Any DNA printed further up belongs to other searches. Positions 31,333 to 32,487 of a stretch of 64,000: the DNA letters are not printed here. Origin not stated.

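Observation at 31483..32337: Fourth operon gene is an unusual cytoplasmic polyferredoxin with a C-terminal CxxC-x13-CxxC module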

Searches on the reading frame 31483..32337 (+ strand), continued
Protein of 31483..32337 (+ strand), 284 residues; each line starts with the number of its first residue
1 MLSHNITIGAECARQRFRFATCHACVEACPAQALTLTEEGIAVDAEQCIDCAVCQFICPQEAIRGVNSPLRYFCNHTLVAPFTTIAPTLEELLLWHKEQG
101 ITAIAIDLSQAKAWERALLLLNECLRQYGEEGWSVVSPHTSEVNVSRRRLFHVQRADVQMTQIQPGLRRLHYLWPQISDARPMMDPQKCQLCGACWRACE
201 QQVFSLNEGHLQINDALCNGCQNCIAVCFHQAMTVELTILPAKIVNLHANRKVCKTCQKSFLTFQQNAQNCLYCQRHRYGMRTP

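Call 25: predict_structure(alignment_id=A1)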
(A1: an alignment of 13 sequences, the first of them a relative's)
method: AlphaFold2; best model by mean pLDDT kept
length: 284 residues; sequences in the alignment: 13
mean_pLDDT: 60.2   pTM: 0.47
mean pLDDT of the five models: 60.2, 57.4, 53.9, 53.7, 50.3
residues with pLDDT >= 90: 2; 70-90: 75; 50-70: 127; < 50: 80
segments of 3 or more residues with pLDDT < 50: 1-20, 140-179, 237-249, 278-284
pLDDT, mean of each block of 10 residues (from residue 1): 30 42 65 70 73 63 61 74 69 72 82 82 75 79 35 35 45 41 70 67 67 63 64 57 38 67 57 53 32
secondary structure, 60 per line:
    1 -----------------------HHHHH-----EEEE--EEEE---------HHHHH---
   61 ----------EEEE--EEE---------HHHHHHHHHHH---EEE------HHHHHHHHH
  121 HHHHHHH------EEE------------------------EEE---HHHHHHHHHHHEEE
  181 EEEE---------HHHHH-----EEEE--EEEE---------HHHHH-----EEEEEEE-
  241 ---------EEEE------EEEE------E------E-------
elements in order: H24-28 E34-37 E40-43 H53-57 E71-74 E77-79 H89-99 E103-105 H112-127 E134-136 E161-163 H167-177 E178-184 H194-198 E204-207 E210-213 H223-227 E233-239 E250-253 E260-263

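Call 26: search_protein_representatives(alignment_id=A1)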
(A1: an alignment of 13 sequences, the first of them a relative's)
Query: 13 sequences, 291 profile positions. Proteins with E-value up to 0.001 (for the whole library): 27382; up to 1e-10: 2931; up to 1e-30: 76. The best 150 are listed.
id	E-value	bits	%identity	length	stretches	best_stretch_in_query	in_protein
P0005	2.6e-117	407.3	-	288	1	1-289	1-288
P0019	3.9e-111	387.1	-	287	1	1-289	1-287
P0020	4.5e-105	367.2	-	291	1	1-290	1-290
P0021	6.8e-102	356.7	-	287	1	10-289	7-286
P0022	8.3e-100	349.9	-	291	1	1-290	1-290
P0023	1.7e-97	342.3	-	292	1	3-290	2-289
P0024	4.3e-94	331.1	-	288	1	1-290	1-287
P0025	1.8e-92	325.8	-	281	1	10-290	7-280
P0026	2.5e-90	318.8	-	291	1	11-290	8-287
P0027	1.2e-88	313.3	-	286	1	10-289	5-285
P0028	4.9e-85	301.4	-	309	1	5-290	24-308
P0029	9.1e-81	287.4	-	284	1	8-289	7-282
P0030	2.1e-77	276.3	-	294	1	1-286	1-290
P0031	2.3e-76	272.9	-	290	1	7-290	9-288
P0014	1.2e-73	264.0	-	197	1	92-289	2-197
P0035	9.7e-55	202.0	-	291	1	11-284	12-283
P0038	3.6e-52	193.5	-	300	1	6-284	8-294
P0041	7.7e-51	189.2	-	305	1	10-283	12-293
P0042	8.8e-49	182.4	-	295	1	18-282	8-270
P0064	1.1e-41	159.1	-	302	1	9-283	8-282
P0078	1.0e-37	146.1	-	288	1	15-283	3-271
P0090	3.1e-31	124.8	-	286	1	11-283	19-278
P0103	6.6e-29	117.2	-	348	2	188-284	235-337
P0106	1.0e-28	116.6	-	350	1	14-283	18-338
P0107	1.5e-28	116.0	-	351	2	183-285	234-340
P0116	1.5e-27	112.7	-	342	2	13-86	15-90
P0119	3.7e-27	111.4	-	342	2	131-286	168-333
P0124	6.1e-27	110.7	-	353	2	189-289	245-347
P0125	6.2e-27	110.7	-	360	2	12-85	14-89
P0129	9.1e-27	110.2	-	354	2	10-87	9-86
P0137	2.7e-26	108.6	-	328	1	17-286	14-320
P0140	4.7e-26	107.8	-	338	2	188-285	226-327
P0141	5.2e-26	107.7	-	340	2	186-284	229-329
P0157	4.3e-25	104.7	-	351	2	184-286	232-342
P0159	5.9e-25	104.2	-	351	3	184-285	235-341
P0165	1.0e-24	103.4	-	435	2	182-283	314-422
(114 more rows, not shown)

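Call 28: find_encoding_contigs(protein=P0103, flank=7000, max_places=2)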
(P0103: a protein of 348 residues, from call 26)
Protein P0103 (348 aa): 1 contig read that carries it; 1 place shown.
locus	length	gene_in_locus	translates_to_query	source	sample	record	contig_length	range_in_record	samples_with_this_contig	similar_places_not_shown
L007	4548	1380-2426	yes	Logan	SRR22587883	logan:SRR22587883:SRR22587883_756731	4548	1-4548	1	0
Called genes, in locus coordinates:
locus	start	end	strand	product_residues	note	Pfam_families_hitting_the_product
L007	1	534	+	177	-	?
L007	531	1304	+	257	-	PF02613:Nitrate_red_del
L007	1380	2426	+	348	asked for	PF12838:Fer4_7 (weak), PF13187:Fer4_9 (weak), PF00037:Fer4 (weak), PF12837:Fer4_6 (weak), PF13237:Fer4_10 (weak), PF14697:Fer4_21, PF12838:Fer4_7, PF13187:Fer4_9, +4 more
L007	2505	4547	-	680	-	?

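Call 29: find_encoding_contigs(protein=P0041, flank=7000, max_places=2)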
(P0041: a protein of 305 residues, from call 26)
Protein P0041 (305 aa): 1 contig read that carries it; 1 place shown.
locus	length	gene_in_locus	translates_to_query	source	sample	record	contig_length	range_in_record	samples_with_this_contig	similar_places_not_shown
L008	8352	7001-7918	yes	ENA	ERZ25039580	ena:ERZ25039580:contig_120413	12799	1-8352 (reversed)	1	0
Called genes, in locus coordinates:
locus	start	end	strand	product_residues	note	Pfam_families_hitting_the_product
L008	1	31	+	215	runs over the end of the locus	PF13484:Fer4_16 (faint), PF13187:Fer4_9 (faint), PF13237:Fer4_10 (faint), PF13247:Fer4_11, PF12838:Fer4_7 (weak), PF00037:Fer4, PF12797:Fer4_2 (weak), PF12837:Fer4_6 (weak), +1 more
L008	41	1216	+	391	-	PF17853:GGDEF_2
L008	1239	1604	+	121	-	PF13556:HTH_30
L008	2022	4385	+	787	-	PF04879:Molybdop_Fe4S4 (weak), PF00384:Molybdopterin, PF01568:Molydop_binding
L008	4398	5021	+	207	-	PF12797:Fer4_2 (weak), PF12838:Fer4_7 (weak), PF13237:Fer4_10 (weak), PF13247:Fer4_11, PF13187:Fer4_9 (weak), PF00037:Fer4, PF12797:Fer4_2, PF12837:Fer4_6, +4 more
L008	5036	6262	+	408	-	PF03916:NrfD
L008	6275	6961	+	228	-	PF02613:Nitrate_red_del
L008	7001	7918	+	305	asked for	PF12838:Fer4_7 (weak), PF13187:Fer4_9 (weak), PF12797:Fer4_2 (weak), PF00037:Fer4 (weak), PF12837:Fer4_6, PF13237:Fer4_10 (weak), PF14697:Fer4_21 (weak), PF13187:Fer4_9 (weak), +3 more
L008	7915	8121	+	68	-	PF02416:TatA_B_E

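Call 30: find_encoding_contigs(protein=P0030, flank=7000, max_places=2)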
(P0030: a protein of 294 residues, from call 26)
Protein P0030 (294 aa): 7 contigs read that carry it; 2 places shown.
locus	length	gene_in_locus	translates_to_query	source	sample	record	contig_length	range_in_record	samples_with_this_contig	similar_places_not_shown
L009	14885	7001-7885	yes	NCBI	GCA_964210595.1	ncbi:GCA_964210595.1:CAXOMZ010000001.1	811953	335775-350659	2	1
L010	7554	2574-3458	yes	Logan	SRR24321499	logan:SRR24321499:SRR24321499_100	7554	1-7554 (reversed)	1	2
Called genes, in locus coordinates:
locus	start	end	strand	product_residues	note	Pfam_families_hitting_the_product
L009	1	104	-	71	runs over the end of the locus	-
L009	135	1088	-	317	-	PF07338:YdgH_BhsA-like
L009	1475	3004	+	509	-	PF05222:AlaDh_PNT_N, PF01262:AlaDh_PNT_C, PF12769:PNTB_4TM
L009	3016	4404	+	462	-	PF02233:PNTB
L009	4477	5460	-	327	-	PF00582:Usp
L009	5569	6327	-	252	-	PF00027:cNMP_binding, PF13545:HTH_Crp_2, PF00325:Crp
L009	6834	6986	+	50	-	-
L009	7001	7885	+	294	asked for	PF12797:Fer4_2 (faint), PF12837:Fer4_6 (faint), PF13183:Fer4_8 (faint), PF13237:Fer4_10 (faint), PF12838:Fer4_7 (weak), PF25160:LdpA_Fe-S-bd, PF00037:Fer4 (weak), PF14697:Fer4_21 (weak), +2 more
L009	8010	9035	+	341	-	PF08240:ADH_N, PF00107:ADH_zinc_N, PF13602:ADH_zinc_N_2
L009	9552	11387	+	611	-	PF00282:Pyridoxal_deC (faint), PF21391:tyr_de_CO2_C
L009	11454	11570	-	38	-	-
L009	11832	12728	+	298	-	PF03551:PadR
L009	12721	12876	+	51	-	-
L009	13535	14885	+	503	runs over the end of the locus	PF10779:XhlA (faint), PF16966:Porin_8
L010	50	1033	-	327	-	PF00582:Usp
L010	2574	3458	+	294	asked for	PF12797:Fer4_2 (faint), PF12837:Fer4_6 (faint), PF13183:Fer4_8 (faint), PF13237:Fer4_10 (faint), PF12838:Fer4_7 (weak), PF25160:LdpA_Fe-S-bd, PF00037:Fer4 (weak), PF14697:Fer4_21 (weak), +2 more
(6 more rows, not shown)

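Call 35: find_encoding_contigs(protein=P0042, flank=7000, max_places=2)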
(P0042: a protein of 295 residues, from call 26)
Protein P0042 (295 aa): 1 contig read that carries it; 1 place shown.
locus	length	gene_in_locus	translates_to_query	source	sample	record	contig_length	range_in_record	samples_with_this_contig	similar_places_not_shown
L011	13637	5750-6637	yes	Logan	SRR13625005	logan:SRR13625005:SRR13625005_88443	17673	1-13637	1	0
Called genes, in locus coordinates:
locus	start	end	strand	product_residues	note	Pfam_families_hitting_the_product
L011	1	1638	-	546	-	?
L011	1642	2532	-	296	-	PF00116:COX2 (weak), PF06481:COX_ARM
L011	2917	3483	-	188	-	PF04307:YdjM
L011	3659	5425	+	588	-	PF00246:Peptidase_M14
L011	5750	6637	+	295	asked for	PF12797:Fer4_2 (faint), PF12837:Fer4_6 (faint), PF13183:Fer4_8 (faint), PF13237:Fer4_10 (faint), PF12838:Fer4_7 (weak), PF00037:Fer4 (weak), PF13187:Fer4_9 (weak), PF14697:Fer4_21, +2 more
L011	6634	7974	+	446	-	PF04055:Radical_SAM, PF13353:Fer4_12 (weak)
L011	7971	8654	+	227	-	PF02613:Nitrate_red_del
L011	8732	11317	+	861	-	PF00384:Molybdopterin, PF01568:Molydop_binding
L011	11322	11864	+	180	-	PF25160:LdpA_Fe-S-bd (faint), PF14697:Fer4_21 (faint), PF13247:Fer4_11, PF12838:Fer4_7 (weak), PF00037:Fer4 (weak), PF12797:Fer4_2 (weak), PF12837:Fer4_6 (weak), PF13237:Fer4_10 (weak), +1 more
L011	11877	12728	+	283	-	PF04976:DmsC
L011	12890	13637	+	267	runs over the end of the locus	-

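Call 36: find_encoding_contigs(protein=P0107, flank=7000, max_places=2)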
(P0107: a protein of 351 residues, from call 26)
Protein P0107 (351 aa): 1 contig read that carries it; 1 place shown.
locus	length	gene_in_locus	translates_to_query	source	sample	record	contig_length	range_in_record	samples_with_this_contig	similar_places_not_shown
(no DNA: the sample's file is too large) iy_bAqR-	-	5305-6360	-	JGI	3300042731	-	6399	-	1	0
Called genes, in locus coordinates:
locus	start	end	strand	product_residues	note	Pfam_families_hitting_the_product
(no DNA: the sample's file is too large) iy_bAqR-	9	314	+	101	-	-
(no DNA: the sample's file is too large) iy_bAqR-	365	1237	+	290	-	PF09699:Paired_CXXCH_1 (faint), PF14522:Cytochrome_C7 (faint), PF22113:Mtrc-MtrF_II-IV_dom (faint)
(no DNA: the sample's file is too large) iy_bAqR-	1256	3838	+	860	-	PF00384:Molybdopterin, PF01568:Molydop_binding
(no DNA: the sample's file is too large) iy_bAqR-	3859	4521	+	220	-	PF12797:Fer4_2 (faint), PF13237:Fer4_10 (faint), PF13247:Fer4_11, PF12838:Fer4_7, PF13187:Fer4_9 (weak), PF12837:Fer4_6, PF00037:Fer4 (weak)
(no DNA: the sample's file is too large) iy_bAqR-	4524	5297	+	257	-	PF02613:Nitrate_red_del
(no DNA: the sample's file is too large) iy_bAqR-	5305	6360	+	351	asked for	PF12838:Fer4_7 (weak), PF13187:Fer4_9 (weak), PF25160:LdpA_Fe-S-bd (weak), PF00037:Fer4, PF12837:Fer4_6 (weak), PF13237:Fer4_10, PF12838:Fer4_7, PF13187:Fer4_9, +4 more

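Call 41: list_cluster_members(proteins=[P0035, P0042, P0064, P0078, P0090, P0038, P0103, P0106, P0137, P0030])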
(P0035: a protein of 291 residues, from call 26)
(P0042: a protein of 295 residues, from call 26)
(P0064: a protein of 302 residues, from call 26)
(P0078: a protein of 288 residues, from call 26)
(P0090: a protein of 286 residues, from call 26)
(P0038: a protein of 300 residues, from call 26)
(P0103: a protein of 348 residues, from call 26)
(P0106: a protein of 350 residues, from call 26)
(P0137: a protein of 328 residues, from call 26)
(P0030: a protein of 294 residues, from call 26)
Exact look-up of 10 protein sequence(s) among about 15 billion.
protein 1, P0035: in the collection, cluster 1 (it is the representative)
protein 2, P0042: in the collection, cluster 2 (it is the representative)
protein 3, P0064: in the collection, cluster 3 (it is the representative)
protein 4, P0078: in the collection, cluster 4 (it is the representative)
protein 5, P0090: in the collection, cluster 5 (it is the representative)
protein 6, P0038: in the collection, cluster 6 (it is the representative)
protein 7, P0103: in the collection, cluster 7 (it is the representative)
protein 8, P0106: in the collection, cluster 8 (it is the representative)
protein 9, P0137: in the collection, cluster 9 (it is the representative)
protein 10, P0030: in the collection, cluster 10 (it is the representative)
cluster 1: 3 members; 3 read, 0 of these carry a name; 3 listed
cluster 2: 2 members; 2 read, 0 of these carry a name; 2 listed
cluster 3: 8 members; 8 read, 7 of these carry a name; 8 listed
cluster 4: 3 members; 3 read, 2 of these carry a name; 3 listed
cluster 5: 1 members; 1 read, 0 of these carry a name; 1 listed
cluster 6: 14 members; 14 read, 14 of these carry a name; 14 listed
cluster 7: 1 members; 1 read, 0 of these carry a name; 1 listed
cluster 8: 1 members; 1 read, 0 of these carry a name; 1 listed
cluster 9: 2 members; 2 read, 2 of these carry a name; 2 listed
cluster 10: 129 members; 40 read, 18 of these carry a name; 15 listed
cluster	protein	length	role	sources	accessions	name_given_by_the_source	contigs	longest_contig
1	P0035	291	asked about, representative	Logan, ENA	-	-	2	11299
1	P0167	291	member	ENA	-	-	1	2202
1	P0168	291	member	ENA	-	-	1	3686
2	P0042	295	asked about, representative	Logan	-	-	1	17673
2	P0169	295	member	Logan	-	-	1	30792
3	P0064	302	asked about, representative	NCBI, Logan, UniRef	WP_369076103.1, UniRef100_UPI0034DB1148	4Fe-4S dicluster domain-containing protein [Candidatus Symbiopectobacterium sp. NZEC151] | 4Fe-4S dicluster domain-containing protein n=1 Tax=Candidatus Symbiopectobacterium sp. ...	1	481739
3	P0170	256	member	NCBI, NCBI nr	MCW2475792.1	4Fe-4S binding protein [Candidatus Symbiopectobacterium sp. NZEC151]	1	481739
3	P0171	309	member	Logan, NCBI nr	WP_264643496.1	4Fe-4S dicluster domain-containing protein [Candidatus Symbiopectobacterium sp. NZEC127]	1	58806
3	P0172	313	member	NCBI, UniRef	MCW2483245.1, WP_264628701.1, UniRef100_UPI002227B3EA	4Fe-4S binding protein, partial [Candidatus Symbiopectobacterium sp. NZEC135] | 4Fe-4S binding protein n=1 Tax=Candidatus Symbiopectobacterium sp. NZEC135 TaxID=2820471 ...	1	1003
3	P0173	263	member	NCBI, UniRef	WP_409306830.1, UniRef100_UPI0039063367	4Fe-4S binding protein [Pectobacterium sp. B1J-3] | 4Fe-4S binding protein n=1 Tax=Pectobacterium sp. B1J-3 TaxID=3385371 RepID=UPI0039063367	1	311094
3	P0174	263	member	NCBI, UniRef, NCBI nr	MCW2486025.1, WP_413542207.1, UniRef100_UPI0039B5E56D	4Fe-4S binding protein [Candidatus Symbiopectobacterium sp. NZEC127] | DUF362 domain-containing protein n=1 Tax=Candidatus Symbiopectobacterium sp. NZEC127 ...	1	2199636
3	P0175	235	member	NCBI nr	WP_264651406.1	4Fe-4S binding protein [Candidatus Symbiopectobacterium sp. NZEC151]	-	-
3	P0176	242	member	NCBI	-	-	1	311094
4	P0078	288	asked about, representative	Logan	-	-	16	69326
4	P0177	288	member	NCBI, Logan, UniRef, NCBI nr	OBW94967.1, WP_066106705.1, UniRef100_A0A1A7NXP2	ATP-binding protein [Gallibacterium salpingitidis] | 4Fe-4S ferredoxin-type domain-containing protein n=1 Tax=Gallibacterium salpingitidis ... | 4Fe-4S binding protein [Gallibacterium salpingitidis]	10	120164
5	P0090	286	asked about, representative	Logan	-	-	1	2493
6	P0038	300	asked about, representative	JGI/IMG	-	Fe-S-cluster-containing hydrogenase component 2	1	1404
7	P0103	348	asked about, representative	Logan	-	-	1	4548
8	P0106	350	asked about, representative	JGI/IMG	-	-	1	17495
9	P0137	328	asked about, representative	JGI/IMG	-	ferredoxin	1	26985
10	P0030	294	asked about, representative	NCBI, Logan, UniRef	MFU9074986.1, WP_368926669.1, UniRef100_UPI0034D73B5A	4Fe-4S binding protein [Proteus sp. LHD240705] | 4Fe-4S binding protein n=1 Tax=Proteus TaxID=583 RepID=UPI0034D73B5A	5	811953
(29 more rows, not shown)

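Call 42: predict_structure(alignment_id=A2)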
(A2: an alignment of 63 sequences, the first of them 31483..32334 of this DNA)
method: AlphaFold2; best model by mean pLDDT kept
length: 284 residues; sequences in the alignment: 63
mean_pLDDT: 92.4   pTM: 0.89
mean pLDDT of the five models: 92.4, 92.0, 91.8, 91.4, 91.2
residues with pLDDT >= 90: 244; 70-90: 15; 50-70: 21; < 50: 4
segments of 3 or more residues with pLDDT < 50: none
pLDDT, mean of each block of 10 residues (from residue 1): 79 96 97 96 96 97 95 95 93 98 95 96 98 93 59 77 95 97 97 96 96 97 97 97 98 96 96 81 48
secondary structure, 60 per line:
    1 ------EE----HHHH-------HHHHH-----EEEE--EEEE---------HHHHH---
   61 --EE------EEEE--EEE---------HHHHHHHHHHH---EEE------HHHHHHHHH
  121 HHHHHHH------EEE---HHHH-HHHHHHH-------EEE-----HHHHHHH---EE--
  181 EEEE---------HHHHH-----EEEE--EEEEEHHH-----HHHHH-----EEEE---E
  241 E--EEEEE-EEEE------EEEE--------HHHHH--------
elements in order: H13-16 H24-28 E34-37 E40-43 H53-57 E71-74 E77-79 H89-99 E103-105 H112-127 E134-136 H140-143 H145-151 E159-161 H167-173 E181-184 H194-198 E204-207 E210-214 H223-227 E233-236 E244-248 E250-253 E260-263 H272-276

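Call 45: find_related_loci(query=A1, collection=genome_contigs, flank=8000)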
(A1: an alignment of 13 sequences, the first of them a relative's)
Query A1 (284 aa) in genome_contigs; peptide patterns used: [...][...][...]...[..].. (x = any residue, [..] = any of these).
27 stretches matched a pattern; 10 encode a relative of the query (tblastn E <= 1e-3); 10 distinct loci.
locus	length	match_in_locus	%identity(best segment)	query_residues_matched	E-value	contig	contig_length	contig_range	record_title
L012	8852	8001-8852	96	1-284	0e+0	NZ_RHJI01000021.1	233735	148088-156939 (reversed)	Escherichia sp. E1V33 1V33_21_consensus, whole genome shotgun sequence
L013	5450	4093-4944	94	1-284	0e+0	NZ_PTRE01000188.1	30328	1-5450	Escherichia sp. MOD1-EC7003 MOD1-EC7003_189_length_30328_cov_114, whole genome shotgun sequence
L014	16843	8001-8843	43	2-282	5e-78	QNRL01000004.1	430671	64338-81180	Pseudocitrobacter faecalis strain DSM 27453 Ga0244571_104, whole genome shotgun sequence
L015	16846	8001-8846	41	1-282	1e-77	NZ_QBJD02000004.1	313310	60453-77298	Enterobacter sp. RIT418 RIT418_S9_4, whole genome shotgun sequence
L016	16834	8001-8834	41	6-283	3e-75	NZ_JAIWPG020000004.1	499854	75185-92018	Lelliottia sp. WAP21 4, whole genome shotgun sequence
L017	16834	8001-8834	38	6-283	2e-74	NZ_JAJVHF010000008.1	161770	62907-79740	Huaxiibacter chinensis strain 155047 contig00008, whole genome shotgun sequence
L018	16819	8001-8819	38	8-282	6e-66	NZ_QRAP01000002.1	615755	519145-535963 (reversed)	Enterobacillus tribolii strain DSM 103736 Ga0215724_102, whole genome shotgun sequence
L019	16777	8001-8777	39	24-282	2e-64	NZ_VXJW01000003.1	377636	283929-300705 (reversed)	Salmonella enterica subsp. arizonae strain CCUG 6322T contig_0000003, whole genome shotgun sequence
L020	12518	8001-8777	38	24-282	8e-63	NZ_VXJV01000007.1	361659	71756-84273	Salmonella enterica subsp. diarizonae strain CCUG 30040T contig_0000007, whole genome shotgun sequence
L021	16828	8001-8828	33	8-283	2e-47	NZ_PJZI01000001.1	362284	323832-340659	Chimaeribacter arupi strain 2016-Iso3 NODE_1_length_362284_cov_24.1529_ID_7548, whole genome shotgun sequence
